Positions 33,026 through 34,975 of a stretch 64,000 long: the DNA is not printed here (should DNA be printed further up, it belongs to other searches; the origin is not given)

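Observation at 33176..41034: Type IV pilus pilMNOPQ followed in-line by two lipoproteins and a TPR-roadblock/LC7 protein instead of the usual aroK-aroB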

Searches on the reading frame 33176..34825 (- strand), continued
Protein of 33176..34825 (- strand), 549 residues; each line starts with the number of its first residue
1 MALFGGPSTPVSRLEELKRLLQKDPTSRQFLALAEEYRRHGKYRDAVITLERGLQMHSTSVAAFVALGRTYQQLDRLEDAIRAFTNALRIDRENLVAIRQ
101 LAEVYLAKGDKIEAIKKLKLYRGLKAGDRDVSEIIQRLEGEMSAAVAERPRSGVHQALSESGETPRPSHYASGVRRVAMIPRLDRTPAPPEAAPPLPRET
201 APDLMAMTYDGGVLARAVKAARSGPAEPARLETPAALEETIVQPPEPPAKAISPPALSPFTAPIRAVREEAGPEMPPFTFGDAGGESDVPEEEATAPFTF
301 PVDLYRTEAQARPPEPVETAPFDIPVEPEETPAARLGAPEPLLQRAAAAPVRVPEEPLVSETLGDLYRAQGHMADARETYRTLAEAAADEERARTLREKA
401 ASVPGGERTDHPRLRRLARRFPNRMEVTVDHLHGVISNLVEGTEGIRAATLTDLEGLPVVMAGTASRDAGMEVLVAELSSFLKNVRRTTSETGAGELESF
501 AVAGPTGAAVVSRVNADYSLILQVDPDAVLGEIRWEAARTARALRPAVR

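Call 12: find_encoding_contigs(protein=P0100, flank=10000, max_places=1)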
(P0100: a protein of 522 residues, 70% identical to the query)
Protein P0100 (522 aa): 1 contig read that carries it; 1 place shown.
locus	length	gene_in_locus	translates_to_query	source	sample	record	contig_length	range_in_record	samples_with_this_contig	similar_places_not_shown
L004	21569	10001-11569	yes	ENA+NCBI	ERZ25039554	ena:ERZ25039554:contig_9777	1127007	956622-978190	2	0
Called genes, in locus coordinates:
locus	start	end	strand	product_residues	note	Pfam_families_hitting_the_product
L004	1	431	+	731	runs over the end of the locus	PF13328:HD_4, PF01966:HD, PF04607:RelA_SpoT, PF02824:TGS, PF19296:RelA_AH, PF28438:RelA_RIS, PF01842:ACT, PF13291:ACT_4, +1 more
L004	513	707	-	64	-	PF00830:Ribosomal_L28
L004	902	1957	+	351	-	PF11104:PilM_2, PF06723:MreB_Mbl (faint), PF14450:FtsA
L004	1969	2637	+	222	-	PF05137:PilN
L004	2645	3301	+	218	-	PF04350:PilO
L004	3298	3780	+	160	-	PF04351:PilP (weak)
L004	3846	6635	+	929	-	PF11741:AMIN, PF21305:type_II_gspD_N0, PF07660:STN, PF03958:Secretin_N, PF00263:Secretin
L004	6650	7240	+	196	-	-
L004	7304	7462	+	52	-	-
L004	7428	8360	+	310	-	PF01833:TIG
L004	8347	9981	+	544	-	PF01833:TIG (faint)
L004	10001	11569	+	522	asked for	PF13428:TPR_14 (faint), PF14559:TPR_19 (faint), PF00515:TPR_1 (faint), PF13176:TPR_7 (faint), PF13181:TPR_8 (faint), PF13424:TPR_12 (faint), PF13432:TPR_16 (weak), PF07719:TPR_2 (weak)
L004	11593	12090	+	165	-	PF00364:Biotin_lipoyl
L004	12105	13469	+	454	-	PF00289:Biotin_carb_N, PF02222:ATP-grasp (weak), PF02786:CPSase_L_D2, PF07478:Dala_Dala_lig_C, PF02785:Biotin_carb_C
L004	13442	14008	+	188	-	PF13189:Cytidylate_kin2 (faint), PF13238:AAA_18, PF13671:AAA_33, PF01202:SKI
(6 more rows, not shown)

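Call 13: find_encoding_contigs(protein=P0120, flank=10000, max_places=2)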
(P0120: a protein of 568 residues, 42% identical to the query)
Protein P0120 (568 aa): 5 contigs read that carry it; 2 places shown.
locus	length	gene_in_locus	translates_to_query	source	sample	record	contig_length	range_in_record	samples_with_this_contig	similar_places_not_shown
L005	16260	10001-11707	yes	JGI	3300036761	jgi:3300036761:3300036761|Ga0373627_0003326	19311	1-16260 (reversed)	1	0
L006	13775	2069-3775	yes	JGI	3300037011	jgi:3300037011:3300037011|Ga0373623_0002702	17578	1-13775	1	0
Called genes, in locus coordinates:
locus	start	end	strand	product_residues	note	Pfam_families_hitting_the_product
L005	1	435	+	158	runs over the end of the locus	PF04351:PilP (faint)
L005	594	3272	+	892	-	PF11741:AMIN, PF21305:type_II_gspD_N0, PF07660:STN, PF03958:Secretin_N, PF00263:Secretin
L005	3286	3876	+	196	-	-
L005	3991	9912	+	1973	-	PF01833:TIG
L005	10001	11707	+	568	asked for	PF07719:TPR_2 (faint), PF12895:ANAPC3 (faint), PF13428:TPR_14 (faint), PF14559:TPR_19 (faint), PF00515:TPR_1 (faint), PF13181:TPR_8 (faint), PF13414:TPR_11 (faint), PF13176:TPR_7 (weak)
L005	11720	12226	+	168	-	PF00364:Biotin_lipoyl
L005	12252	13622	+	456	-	PF00289:Biotin_carb_N, PF02786:CPSase_L_D2, PF07478:Dala_Dala_lig_C, PF02785:Biotin_carb_C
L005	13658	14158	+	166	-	PF01202:SKI, PF13189:Cytidylate_kin2 (faint), PF13671:AAA_33 (weak)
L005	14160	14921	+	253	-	PF00149:Metallophos, PF12850:Metallophos_2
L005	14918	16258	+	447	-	?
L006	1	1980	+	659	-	?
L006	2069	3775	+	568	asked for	PF07719:TPR_2 (faint), PF12895:ANAPC3 (faint), PF13428:TPR_14 (faint), PF14559:TPR_19 (faint), PF00515:TPR_1 (faint), PF13181:TPR_8 (faint), PF13414:TPR_11 (faint), PF13176:TPR_7 (weak)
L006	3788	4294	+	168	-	PF00364:Biotin_lipoyl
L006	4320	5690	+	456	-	PF00289:Biotin_carb_N, PF02786:CPSase_L_D2, PF07478:Dala_Dala_lig_C, PF02785:Biotin_carb_C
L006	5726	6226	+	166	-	PF01202:SKI, PF13189:Cytidylate_kin2 (faint), PF13671:AAA_33 (weak)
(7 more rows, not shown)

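Call 14: find_encoding_contigs(protein=P0111, flank=10000, max_places=1)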
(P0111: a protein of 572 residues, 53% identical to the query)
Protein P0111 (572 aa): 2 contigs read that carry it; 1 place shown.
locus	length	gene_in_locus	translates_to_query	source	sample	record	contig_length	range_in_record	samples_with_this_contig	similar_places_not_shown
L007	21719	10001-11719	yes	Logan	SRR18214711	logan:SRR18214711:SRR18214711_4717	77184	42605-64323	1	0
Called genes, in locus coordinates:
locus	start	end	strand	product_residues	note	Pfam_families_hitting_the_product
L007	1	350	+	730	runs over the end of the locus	PF01966:HD, PF13328:HD_4, PF04607:RelA_SpoT, PF02824:TGS, PF19296:RelA_AH, PF28438:RelA_RIS, PF01842:ACT, PF13291:ACT_4, +1 more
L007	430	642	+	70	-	-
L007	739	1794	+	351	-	PF11104:PilM_2, PF06723:MreB_Mbl (faint), PF14450:FtsA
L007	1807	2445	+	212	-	PF05137:PilN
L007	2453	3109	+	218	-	PF04350:PilO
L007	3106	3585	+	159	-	-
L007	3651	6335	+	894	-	PF11741:AMIN, PF21305:type_II_gspD_N0, PF07660:STN, PF03958:Secretin_N, PF00263:Secretin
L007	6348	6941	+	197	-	-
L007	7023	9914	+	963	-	PF01833:TIG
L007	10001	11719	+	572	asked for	PF07719:TPR_2 (faint), PF12895:ANAPC3 (faint), PF13428:TPR_14 (faint), PF14559:TPR_19 (faint), PF00515:TPR_1 (faint), PF13176:TPR_7 (faint), PF13414:TPR_11 (faint), PF13424:TPR_12 (faint), +1 more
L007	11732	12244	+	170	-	PF00364:Biotin_lipoyl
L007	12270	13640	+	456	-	PF00289:Biotin_carb_N, PF02222:ATP-grasp (weak), PF02786:CPSase_L_D2, PF07478:Dala_Dala_lig_C, PF02785:Biotin_carb_C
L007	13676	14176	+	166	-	PF01202:SKI, PF13189:Cytidylate_kin2 (faint), PF13238:AAA_18 (weak), PF13671:AAA_33 (faint)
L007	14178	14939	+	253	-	PF00149:Metallophos, PF12850:Metallophos_2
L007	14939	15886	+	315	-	PF00389:2-Hacid_dh, PF02826:2-Hacid_dh_C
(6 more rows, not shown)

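Call 48: predict_structure(alignment_id=A3)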
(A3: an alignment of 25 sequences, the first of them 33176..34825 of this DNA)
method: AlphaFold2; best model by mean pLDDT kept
length: 549 residues; sequences in the alignment: 25
mean_pLDDT: 65.2   pTM: 0.31
mean pLDDT of the five models: 65.2, 61.6, 60.7, 58.3, 55.9
residues with pLDDT >= 90: 64; 70-90: 228; 50-70: 58; < 50: 199
segments of 3 or more residues with pLDDT < 50: 1-8, 149-180, 182-188, 191-193, 198-201, 205-243, 249-253, 255-258, 260-262, 264-338, 342-356
pLDDT, mean of each block of 10 residues (from residue 1): 46 77 77 87 86 80 74 84 81 87 89 90 84 88 61 41 41 39 43 46 44 36 38 34 43 40 35 37 34 39 39 36 35 40 40 47 78 83 82 84 70 57 67 92 92 90 87 89 79 76 87 92 90 92 83
secondary structure, 60 per line:
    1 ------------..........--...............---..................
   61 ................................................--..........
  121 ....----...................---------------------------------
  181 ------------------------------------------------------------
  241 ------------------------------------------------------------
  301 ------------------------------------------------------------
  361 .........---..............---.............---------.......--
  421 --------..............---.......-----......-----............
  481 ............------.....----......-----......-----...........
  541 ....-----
elements in order: H13-22 H25-39 H43-108 H111-124 H129-147 H361-369 H373-386 H390-402 H412-418 H429-442 E446-452 E458-463 H469-492 E499-503 E508-513 E519-524 H530-544

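Call 52: fold_search(model_id=the predicted structure, library=pdb)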
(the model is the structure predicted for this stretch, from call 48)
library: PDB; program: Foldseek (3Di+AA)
matches with E <= 10: 1074; with E <= 0.001: 108
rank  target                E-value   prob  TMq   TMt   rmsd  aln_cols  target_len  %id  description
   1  9jue_B                6.4e-08  1.00  0.21  0.87   2.1       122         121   20  Roadblock3 homodimer structure from Candidatus Prometheoarchaeum syntrophicum strain MK-D1 (released 2024-10-16)
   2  9jue_C                7.1e-08  1.00  0.20  0.84   2.1       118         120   21  Roadblock3 homodimer structure from Candidatus Prometheoarchaeum syntrophicum strain MK-D1 (released 2024-10-16)
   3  9jue_F                1.1e-07  1.00  0.20  0.86   2.0       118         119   21  Roadblock3 homodimer structure from Candidatus Prometheoarchaeum syntrophicum strain MK-D1 (released 2024-10-16)
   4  9jue_E                2.8e-07  1.00  0.20  0.84   2.2       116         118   22  Roadblock3 homodimer structure from Candidatus Prometheoarchaeum syntrophicum strain MK-D1 (released 2024-10-16)
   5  9jue_A                4.4e-07  1.00  0.19  0.80   2.1       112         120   20  Roadblock3 homodimer structure from Candidatus Prometheoarchaeum syntrophicum strain MK-D1 (released 2024-10-16)
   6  7f8m_B                1.0e-06  1.00  0.20  0.81   2.7       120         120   23  Roadblock from Thorarchaeota SMTZ1-45 (released 2022-07-13)
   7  7f8m_A                1.4e-06  1.00  0.19  0.81   2.6       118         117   24  Roadblock from Thorarchaeota SMTZ1-45 (released 2022-07-13)
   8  3t1r_D                2.2e-06  1.00  0.20  0.77   2.3       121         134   19  MglB with tetrameric arrangement (released 2011-08-31)
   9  6h5b_C                2.5e-06  1.00  0.21  0.86   2.2       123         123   15  Myxococcus xanthus MglA in complex with its GAP MglB and GTPgammaS (released 2019-11-27)
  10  3t1r_A                2.5e-06  1.00  0.20  0.78   2.4       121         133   19  MglB with tetrameric arrangement (released 2011-08-31)
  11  1j3w_A                2.5e-06  1.00  0.20  0.77   2.4       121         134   17  Structure of Gliding protein-mglB from Thermus Thermophilus HB8 (released 2004-04-13)
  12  3t1r_B                2.5e-06  1.00  0.19  0.74   2.4       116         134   20  MglB with tetrameric arrangement (released 2011-08-31)
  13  3kye_C                2.8e-06  1.00  0.19  0.80   2.3       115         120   19  Crystal Structure of Roadblock/LC7 Domain from Streptomyces avermitilis (released 2009-12-22)
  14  3kye_B                2.8e-06  1.00  0.20  0.80   2.5       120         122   20  Crystal Structure of Roadblock/LC7 Domain from Streptomyces avermitilis (released 2009-12-22)
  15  7f8m_D                3.0e-06  1.00  0.19  0.81   2.5       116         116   23  Roadblock from Thorarchaeota SMTZ1-45 (released 2022-07-13)
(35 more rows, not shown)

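Call 57: search_protein_families(library=ncbifam, proteins=[window:33176-34825:-], max_evalue=0.01)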
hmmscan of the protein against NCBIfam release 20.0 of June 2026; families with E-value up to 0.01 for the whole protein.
window:33176-34825:- (549 aa): 13 families
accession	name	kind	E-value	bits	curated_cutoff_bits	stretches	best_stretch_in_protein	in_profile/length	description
TIGR02917.1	PEP_TPR_lipo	equivalog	3e-12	45.2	312.2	1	15-119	554-659/899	XrtA/PEP-CTERM system TPR-repeat protein PrsT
TIGR02552.1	LcrH_SycD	equivalog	2.1e-11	43.7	104.8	1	33-139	24-130/136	SycD/LcrH family type III secretion system chaperone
TIGR02521.1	type_IV_pilW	equivalog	8.2e-11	41.9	154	2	24-94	28-98/234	type IV pilus biogenesis/stability protein PilW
NF040959.1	MamA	equivalog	2.6e-09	36.9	200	1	32-121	110-199/204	magnetosome protein MamA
TIGR00540.1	TPR_hemY_coli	hypoth_equivalog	1.1e-06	27.7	142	1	18-114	285-378/385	heme biosynthesis-associated TPR protein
NF033920.0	C39_PA2778_fam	equivalog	2.3e-05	24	150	1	26-117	155-246/255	PA2778 family cysteine peptidase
NF008757.0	PRK11788.1-5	equivalog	2.4e-05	23.7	363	1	32-128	185-282/388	lipopolysaccharide assembly protein LapB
NF008520.0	PRK11447.1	equivalog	0.00045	18.1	858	1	23-126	569-668/1157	cellulose synthase complex outer membrane protein BcsC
NF008756.0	PRK11788.1-4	equivalog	0.00088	18.4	474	1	16-125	169-279/389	lipopolysaccharide assembly protein LapB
NF052230.1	T9SS_PorE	exception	0.0022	16.3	600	1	29-128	27-124/648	PorE family type IX secretion system protein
NF042912.1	Amuc_1098_fam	equivalog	0.0035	15.4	750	0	56-110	150-204/805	Amuc_1098 family type IV pilus outer membrane protein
NF008755.0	PRK11788.1-3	equivalog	0.0093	15.3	430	0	32-143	185-296/388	lipopolysaccharide assembly protein LapB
NF052415.1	T3SS_chap_SctY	equivalog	0.0094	16.5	70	1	15-88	30-104/106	type III secretion apparatus assembly chaperone SctY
